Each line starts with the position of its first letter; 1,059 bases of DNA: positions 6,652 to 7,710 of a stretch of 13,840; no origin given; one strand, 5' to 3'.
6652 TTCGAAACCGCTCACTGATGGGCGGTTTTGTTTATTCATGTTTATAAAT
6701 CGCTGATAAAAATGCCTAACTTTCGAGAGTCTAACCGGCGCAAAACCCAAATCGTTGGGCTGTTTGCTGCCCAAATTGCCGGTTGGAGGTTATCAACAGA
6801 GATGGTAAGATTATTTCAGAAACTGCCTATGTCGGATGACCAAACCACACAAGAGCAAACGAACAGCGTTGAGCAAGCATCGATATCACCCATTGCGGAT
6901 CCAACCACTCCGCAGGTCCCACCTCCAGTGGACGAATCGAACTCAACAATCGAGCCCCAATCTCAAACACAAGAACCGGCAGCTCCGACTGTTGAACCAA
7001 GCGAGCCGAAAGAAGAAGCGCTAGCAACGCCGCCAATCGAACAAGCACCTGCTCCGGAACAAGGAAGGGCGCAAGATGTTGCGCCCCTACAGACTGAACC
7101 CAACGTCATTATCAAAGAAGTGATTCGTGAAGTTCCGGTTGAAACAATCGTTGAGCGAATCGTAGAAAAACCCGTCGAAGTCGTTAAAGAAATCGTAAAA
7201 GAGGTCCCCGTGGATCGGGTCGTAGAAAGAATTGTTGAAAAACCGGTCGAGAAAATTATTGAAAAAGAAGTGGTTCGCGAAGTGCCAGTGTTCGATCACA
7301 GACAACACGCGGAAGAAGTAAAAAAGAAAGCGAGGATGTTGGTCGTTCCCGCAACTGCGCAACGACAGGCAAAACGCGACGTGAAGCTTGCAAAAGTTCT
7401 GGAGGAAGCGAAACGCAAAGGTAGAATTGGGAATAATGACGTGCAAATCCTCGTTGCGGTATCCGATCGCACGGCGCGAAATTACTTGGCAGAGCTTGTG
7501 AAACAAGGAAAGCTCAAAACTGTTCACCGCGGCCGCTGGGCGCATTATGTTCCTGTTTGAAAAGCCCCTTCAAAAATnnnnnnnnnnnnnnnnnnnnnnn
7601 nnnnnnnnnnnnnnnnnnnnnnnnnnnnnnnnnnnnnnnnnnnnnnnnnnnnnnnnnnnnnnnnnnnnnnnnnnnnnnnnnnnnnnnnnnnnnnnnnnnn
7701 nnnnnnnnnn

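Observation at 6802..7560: Unusual repeat protein: acidic low-complexity N-terminus, tandem VE(R/K)IVEKPVE 11-mers, C-terminal winged helix, encoded immediately after the attC-like R2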

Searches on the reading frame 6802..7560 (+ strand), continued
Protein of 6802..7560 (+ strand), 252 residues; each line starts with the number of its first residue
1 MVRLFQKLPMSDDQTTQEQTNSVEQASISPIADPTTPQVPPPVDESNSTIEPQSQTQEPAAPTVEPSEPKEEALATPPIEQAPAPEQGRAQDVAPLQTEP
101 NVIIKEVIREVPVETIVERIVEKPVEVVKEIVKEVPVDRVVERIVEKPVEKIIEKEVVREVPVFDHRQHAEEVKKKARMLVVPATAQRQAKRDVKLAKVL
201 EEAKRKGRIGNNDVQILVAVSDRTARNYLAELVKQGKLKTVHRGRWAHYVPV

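Call 65: find_encoding_contigs(protein=P0009, flank=5000, max_places=2)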
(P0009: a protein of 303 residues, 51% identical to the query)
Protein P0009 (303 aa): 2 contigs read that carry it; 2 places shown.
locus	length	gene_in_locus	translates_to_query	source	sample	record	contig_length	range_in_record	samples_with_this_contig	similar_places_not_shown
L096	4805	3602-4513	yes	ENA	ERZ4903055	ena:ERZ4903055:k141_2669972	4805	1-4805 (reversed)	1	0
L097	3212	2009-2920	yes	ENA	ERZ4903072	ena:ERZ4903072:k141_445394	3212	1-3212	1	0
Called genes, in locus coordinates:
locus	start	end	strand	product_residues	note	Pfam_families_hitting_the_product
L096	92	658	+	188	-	PF12686:DUF3800 (weak)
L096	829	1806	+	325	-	PF01073:3Beta_HSD, PF01370:Epimerase, PF02719:Polysacc_synt_2, PF16363:GDP_Man_Dehyd, PF13460:NAD_binding_10 (weak), PF04321:RmlD_sub_bind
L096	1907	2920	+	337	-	PF00188:CAP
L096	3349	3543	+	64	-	-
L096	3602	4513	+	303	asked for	-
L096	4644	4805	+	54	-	?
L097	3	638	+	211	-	?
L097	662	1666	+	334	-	PF04371:PAD_porph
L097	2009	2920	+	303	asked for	-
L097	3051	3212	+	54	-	?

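Call 66: find_encoding_contigs(protein=P0015, flank=5000, max_places=2)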
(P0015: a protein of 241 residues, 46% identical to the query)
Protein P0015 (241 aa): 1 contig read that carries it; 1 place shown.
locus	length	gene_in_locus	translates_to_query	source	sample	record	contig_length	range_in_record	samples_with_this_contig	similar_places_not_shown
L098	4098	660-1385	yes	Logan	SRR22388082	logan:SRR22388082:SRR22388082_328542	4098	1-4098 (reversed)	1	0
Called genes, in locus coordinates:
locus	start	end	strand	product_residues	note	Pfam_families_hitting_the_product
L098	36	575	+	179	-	-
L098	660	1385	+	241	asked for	PF06163:DUF977 (weak)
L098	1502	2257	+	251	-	-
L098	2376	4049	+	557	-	PF13177:DNA_pol3_delta2, PF13604:AAA_30 (weak), PF00004:AAA, PF22608:DNAX_ATPase_lid (faint), PF12169:DNA_pol3_gamma3 (faint)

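Call 67: find_encoding_contigs(protein=P0014, flank=5000, max_places=2)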
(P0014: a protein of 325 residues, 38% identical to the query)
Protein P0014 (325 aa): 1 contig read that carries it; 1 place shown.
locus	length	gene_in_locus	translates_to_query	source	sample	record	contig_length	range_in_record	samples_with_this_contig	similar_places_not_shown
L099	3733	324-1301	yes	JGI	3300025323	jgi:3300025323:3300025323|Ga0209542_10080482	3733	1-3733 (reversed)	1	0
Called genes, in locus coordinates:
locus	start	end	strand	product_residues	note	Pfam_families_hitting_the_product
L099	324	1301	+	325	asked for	-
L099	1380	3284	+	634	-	PF01411:tRNA-synt_2c, PF07973:tRNA_SAD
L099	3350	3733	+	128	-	?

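Call 73: list_cluster_members(proteins=[P0001, P0006, P0016, P0113, P0143])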
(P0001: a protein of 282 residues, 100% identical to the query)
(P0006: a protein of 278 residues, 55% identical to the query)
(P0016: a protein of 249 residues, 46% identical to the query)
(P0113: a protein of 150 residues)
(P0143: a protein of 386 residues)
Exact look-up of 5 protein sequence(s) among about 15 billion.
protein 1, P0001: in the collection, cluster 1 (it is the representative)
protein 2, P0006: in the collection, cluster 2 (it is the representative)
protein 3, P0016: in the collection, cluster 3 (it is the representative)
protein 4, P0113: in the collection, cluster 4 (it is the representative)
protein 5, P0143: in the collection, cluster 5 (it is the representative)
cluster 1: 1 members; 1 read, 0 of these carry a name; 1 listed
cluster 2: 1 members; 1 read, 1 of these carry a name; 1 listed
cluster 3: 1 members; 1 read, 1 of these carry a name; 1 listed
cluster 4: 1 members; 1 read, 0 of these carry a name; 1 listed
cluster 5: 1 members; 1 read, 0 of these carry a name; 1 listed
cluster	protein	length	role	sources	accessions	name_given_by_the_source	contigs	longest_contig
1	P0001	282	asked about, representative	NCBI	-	-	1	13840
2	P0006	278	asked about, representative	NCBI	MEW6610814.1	MAG: hypothetical protein AB1352_04310 [Patescibacteria group bacterium]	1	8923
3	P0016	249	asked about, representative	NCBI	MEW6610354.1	MAG: IMCp domain-containing protein [Patescibacteria group bacterium]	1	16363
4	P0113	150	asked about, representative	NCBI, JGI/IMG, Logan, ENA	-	-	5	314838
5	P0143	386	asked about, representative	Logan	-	-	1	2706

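Call 81: search_protein_families(library=pfam, proteins=[L001:6074-6337:+, L001:6375-6614:+, L001:6881-7267:+], max_evalue=0.001)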
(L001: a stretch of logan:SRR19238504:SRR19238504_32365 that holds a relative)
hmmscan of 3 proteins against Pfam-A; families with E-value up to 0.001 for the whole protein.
L001:6074-6337:+ (87 aa): 0 families

L001:6375-6614:+ (79 aa): 0 families

L001:6881-7267:+ (128 aa): 0 families

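Call 96: search_protein_families(library=pfam, proteins=[P0016, P0003, P0008], max_evalue=10)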
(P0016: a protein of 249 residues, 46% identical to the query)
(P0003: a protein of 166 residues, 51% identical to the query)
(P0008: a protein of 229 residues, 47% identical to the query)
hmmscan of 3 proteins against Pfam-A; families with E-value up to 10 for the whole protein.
P0016 (249 aa): 5 families
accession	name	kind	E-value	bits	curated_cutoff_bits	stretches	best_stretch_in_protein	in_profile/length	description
PF13338.12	AbiEi_4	-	0.03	14.9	25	1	195-241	2-44/49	Transcriptional regulator, AbiEi antitoxin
PF06163.17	DUF977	-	0.03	14.8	22.1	1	188-240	9-61/134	Bacterial protein of unknown function (DUF977)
PF24033.1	DUF7342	-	0.05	14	31.6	1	219-248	31-60/150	Family of unknown function (DUF7342)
PF18640.6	LepB_N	-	0.052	13.6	25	1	110-189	102-181/183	LepB N-terminal domain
PF22168.2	DIP2311-like_C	-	0.17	12.7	27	1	211-247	25-61/63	Transcriptional regulator DIP2311-like, C-terminal domain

P0003 (166 aa): 12 families
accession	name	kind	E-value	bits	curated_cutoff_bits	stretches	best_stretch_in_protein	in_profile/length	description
PF22168.2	DIP2311-like_C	-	0.0011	19.7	27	1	131-165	28-62/63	Transcriptional regulator DIP2311-like, C-terminal domain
PF08220.18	HTH_DeoR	-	0.0027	17.8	21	1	111-160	3-51/57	DeoR-like helix-turn-helix domain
PF24033.1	DUF7342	-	0.0039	17.6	31.6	1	104-164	4-59/150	Family of unknown function (DUF7342)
PF06163.17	DUF977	-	0.004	17.7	22.1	1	103-156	7-60/134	Bacterial protein of unknown function (DUF977)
PF04703.18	FaeA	-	0.018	15.8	20.7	1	112-159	4-52/62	FaeA-like protein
PF25213.1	HVO_A0261_N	-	0.02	15.2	35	1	108-160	11-62/86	HVO_A0261 N-terminal domain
PF07789.17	DUF1627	-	0.02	15.1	28.1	1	69-120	96-145/155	Protein of unknown function (DUF1627)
PF13412.12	HTH_24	-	0.057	13.4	21.9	1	111-152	6-47/48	Winged helix-turn-helix DNA-binding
PF20432.4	Xre-like-HTH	-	0.084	13.6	25.8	1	113-143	14-43/63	Antitoxin Xre-like helix-turn-helix domain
PF13384.12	HTH_23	-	0.1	12.9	24.6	1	108-143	3-38/50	Homeodomain-like domain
PF21248.3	SoFic-like_C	-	0.15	12.8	27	1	136-163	44-71/76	Protein adenylyltransferase SoFic-like, C-terminal domain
PF16128.11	DUF4840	-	2.1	8.8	24.4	0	45-71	42-70/143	Domain of unknown function (DUF4840)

P0008 (229 aa): 4 families
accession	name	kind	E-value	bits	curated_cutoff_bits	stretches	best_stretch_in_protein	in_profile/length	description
PF04703.18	FaeA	-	0.0045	17.7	20.7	1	174-221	3-53/62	FaeA-like protein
PF13338.12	AbiEi_4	-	0.0057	17.2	25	1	175-221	2-44/49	Transcriptional regulator, AbiEi antitoxin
PF06163.17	DUF977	-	0.035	14.6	22.1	1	167-220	8-61/134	Bacterial protein of unknown function (DUF977)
PF17154.10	GAPES3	-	2.4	8.6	27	1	116-151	67-100/121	Gammaproteobacterial periplasmic sensor domain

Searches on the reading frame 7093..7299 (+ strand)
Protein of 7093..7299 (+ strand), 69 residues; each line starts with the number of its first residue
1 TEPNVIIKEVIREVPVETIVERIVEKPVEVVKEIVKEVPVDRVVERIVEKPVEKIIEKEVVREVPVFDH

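Call 96: search_protein_families(library=pfam, proteins=[window:7093-7299:+], max_evalue=10)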
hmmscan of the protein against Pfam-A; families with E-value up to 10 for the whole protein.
window:7093-7299:+ (69 aa): 1 family
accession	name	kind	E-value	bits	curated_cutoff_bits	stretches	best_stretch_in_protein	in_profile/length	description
PF12314.13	IMCp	-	0.032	15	21.1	1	3-66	12-75/94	Inner membrane complex protein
